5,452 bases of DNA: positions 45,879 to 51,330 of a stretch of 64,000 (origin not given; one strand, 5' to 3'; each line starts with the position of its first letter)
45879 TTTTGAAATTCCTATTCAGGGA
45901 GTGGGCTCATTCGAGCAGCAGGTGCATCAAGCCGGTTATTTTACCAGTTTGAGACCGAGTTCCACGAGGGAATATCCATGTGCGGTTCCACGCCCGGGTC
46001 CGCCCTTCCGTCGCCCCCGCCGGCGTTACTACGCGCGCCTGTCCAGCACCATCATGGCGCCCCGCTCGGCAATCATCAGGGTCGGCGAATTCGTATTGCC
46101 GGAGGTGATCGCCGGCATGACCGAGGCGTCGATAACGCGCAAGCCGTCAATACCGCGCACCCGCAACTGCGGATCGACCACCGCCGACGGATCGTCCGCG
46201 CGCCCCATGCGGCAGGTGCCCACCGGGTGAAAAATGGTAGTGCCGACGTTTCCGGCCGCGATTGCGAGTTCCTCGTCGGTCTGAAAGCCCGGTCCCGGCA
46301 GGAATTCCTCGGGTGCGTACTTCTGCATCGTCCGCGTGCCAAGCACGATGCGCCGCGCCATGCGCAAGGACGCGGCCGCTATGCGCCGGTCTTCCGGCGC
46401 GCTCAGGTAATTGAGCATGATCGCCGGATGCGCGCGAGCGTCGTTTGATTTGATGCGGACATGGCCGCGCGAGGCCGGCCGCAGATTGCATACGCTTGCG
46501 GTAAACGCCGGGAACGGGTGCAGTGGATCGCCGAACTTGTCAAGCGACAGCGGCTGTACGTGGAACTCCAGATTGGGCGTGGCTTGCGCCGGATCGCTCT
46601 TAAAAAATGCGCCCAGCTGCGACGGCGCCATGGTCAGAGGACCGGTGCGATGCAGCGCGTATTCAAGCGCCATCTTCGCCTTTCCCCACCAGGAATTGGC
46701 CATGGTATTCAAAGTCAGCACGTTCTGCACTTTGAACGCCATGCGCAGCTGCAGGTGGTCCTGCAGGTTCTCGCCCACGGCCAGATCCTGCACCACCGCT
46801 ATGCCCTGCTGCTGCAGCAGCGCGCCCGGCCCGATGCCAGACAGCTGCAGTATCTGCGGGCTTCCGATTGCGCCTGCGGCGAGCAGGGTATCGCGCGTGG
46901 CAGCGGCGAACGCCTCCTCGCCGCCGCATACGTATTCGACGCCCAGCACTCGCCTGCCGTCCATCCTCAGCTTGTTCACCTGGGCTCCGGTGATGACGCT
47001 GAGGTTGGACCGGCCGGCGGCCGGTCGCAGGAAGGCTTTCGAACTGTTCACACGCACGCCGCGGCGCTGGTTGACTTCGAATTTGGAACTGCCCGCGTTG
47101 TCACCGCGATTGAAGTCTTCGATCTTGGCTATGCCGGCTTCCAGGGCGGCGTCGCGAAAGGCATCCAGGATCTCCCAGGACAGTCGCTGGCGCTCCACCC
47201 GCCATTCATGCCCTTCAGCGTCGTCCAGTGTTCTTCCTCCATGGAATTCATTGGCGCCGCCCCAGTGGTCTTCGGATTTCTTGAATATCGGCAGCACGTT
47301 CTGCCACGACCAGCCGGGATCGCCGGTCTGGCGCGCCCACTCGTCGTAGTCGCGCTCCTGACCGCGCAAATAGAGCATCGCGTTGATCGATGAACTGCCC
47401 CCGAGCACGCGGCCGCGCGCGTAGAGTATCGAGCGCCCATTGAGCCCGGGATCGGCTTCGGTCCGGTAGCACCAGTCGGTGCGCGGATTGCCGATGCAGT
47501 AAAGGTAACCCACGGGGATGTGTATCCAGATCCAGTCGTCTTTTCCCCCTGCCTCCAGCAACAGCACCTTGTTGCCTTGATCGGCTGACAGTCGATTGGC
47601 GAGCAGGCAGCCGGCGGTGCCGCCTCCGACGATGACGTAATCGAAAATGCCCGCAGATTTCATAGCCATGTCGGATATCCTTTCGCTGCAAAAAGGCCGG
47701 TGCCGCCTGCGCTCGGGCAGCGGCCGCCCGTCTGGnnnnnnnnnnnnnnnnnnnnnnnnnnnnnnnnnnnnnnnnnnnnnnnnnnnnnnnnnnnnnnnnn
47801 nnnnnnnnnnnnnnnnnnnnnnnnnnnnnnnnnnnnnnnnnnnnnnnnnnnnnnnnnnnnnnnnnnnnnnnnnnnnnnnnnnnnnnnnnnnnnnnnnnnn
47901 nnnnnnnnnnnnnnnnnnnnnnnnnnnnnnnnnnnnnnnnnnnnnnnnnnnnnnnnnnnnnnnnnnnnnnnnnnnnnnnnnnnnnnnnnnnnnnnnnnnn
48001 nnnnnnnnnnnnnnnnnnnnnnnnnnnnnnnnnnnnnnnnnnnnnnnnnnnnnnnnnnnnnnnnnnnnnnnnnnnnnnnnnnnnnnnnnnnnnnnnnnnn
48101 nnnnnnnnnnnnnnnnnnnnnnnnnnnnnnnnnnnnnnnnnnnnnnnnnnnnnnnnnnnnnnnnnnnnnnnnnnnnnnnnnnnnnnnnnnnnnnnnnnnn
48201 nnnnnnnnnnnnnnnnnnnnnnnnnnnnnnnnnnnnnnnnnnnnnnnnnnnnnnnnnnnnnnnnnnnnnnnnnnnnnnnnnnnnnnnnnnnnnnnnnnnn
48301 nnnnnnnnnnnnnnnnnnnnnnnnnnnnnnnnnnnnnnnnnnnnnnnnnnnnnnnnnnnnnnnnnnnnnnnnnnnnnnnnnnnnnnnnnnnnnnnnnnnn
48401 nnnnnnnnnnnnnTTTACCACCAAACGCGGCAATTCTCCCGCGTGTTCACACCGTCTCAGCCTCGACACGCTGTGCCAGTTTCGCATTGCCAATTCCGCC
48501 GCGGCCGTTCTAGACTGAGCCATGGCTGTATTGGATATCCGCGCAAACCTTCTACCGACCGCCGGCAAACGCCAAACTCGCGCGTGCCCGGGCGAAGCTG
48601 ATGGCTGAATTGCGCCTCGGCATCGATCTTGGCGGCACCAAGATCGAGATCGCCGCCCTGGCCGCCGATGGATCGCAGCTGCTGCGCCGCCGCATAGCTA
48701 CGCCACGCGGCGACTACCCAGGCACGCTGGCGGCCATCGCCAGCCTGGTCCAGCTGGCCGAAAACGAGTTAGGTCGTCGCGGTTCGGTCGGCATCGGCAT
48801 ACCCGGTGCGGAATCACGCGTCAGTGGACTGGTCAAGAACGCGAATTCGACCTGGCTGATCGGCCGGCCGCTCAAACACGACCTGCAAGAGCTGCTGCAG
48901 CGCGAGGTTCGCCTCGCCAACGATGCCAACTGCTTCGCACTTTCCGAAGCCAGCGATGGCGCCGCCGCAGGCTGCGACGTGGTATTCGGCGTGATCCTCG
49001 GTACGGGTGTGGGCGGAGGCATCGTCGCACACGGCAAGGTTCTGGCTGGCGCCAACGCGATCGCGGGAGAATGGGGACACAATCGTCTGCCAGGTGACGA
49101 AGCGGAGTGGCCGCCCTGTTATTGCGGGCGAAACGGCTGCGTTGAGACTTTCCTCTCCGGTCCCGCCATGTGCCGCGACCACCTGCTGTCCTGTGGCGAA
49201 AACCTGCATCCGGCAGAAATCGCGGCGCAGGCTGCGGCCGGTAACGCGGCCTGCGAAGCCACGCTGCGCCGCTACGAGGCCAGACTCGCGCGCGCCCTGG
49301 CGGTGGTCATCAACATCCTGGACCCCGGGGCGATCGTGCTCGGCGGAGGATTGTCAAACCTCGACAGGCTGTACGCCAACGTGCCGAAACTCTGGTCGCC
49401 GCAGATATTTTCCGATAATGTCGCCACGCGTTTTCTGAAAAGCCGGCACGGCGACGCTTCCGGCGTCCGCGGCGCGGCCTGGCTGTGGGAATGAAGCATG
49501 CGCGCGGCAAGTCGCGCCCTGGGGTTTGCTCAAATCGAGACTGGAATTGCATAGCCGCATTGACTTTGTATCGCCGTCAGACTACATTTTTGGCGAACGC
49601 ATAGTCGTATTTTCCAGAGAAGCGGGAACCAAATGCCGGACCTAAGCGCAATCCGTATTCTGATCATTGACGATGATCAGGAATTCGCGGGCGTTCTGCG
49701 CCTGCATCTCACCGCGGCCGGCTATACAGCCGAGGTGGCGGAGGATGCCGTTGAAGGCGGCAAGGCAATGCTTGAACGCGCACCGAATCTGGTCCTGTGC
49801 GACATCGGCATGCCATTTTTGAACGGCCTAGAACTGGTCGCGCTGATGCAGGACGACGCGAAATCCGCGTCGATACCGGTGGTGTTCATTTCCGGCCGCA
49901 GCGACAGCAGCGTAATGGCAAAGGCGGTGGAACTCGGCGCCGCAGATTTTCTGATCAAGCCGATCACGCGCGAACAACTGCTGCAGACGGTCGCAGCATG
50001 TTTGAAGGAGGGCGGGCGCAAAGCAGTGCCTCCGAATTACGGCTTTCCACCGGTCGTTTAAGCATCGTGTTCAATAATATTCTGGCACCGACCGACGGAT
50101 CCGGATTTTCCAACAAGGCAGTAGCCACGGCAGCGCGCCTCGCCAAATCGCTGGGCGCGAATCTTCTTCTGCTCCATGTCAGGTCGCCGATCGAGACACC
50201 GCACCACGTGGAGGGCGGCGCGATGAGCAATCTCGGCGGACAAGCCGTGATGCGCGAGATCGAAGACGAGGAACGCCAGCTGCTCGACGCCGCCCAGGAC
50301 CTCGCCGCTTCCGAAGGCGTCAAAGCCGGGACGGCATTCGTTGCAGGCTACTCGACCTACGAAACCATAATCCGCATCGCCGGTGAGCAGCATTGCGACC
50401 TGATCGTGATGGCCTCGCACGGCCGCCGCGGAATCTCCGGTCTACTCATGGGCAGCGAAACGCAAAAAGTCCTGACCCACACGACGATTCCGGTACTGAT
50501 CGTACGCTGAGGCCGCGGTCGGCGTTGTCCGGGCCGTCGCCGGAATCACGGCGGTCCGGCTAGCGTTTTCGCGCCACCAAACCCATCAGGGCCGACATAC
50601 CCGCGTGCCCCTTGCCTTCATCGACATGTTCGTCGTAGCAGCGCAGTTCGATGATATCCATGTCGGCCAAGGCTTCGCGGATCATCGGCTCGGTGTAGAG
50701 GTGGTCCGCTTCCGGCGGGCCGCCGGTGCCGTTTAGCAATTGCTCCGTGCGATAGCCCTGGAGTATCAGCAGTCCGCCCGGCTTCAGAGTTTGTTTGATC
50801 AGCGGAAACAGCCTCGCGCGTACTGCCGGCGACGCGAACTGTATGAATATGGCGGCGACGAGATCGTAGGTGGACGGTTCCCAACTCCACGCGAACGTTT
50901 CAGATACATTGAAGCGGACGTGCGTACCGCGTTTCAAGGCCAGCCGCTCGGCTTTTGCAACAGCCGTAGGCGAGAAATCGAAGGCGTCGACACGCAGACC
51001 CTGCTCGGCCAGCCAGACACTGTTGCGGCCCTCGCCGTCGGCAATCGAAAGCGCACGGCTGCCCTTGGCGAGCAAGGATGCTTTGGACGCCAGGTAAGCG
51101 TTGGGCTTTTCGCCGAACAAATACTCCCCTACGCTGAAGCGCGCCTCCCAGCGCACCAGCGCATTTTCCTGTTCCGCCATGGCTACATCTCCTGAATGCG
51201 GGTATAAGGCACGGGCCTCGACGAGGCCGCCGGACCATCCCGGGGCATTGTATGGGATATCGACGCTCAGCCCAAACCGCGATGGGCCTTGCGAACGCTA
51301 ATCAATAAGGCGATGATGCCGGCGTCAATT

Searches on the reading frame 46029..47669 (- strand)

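Call 18: search_protein_families(library=pfam, proteins=[window:46029-47669:-], max_evalue=0.00001)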
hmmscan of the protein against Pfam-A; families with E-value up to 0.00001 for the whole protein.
window:46029-47669:- (546 aa): 2 families
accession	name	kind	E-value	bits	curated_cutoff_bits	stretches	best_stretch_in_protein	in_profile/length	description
PF00732.25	GMC_oxred_N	-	2.8e-46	158.5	23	1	9-306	1-217/218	GMC oxidoreductase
PF05199.19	GMC_oxred_C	-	1.1e-36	126.9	24.6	1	398-534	1-139/139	GMC oxidoreductase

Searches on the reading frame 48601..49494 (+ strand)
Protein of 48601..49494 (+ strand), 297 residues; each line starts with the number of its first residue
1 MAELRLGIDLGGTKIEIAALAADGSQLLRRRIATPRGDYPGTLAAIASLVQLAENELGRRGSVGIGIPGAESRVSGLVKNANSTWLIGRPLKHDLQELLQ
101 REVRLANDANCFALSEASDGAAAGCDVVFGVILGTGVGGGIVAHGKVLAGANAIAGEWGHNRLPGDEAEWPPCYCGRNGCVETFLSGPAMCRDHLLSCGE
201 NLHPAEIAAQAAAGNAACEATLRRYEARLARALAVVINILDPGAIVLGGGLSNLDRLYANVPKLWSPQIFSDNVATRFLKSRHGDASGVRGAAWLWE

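Call 18: search_protein_families(library=pfam, proteins=[window:48601-49494:+], max_evalue=0.00001)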
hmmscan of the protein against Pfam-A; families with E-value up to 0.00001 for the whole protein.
window:48601-49494:+ (297 aa): 2 families
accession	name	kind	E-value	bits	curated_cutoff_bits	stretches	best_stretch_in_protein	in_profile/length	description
PF00480.26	ROK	-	5.3e-76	256.4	22.9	1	6-296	2-291/294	ROK family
PF02685.22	Glucokinase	-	5.1e-07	29.4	22.1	1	9-251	4-262/314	Glucokinase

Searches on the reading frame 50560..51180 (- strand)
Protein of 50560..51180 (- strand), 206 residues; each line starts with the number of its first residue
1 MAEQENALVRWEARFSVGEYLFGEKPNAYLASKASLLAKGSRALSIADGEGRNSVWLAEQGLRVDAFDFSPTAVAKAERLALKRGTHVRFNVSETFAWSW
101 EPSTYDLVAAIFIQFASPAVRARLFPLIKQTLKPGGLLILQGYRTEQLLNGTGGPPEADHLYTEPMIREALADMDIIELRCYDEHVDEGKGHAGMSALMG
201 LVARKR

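Call 54: search_protein_families(library=pfam, proteins=[window:50560-51180:-], max_evalue=0.00001)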
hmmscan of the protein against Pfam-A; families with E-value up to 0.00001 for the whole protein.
window:50560-51180:- (206 aa): 4 families
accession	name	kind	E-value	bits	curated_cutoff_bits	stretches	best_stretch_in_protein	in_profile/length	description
PF13649.12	Methyltransf_25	-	4.6e-12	46.9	27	1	44-136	2-97/97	Methyltransferase domain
PF08241.18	Methyltransf_11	-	3e-08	34.6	21.2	1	45-140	2-95/95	Methyltransferase domain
PF08242.18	Methyltransf_12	-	1e-06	29.8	30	1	48-138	5-98/98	Methyltransferase domain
PF13847.12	Methyltransf_31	-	4.8e-06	26.8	27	1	39-147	3-116/145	Methyltransferase domain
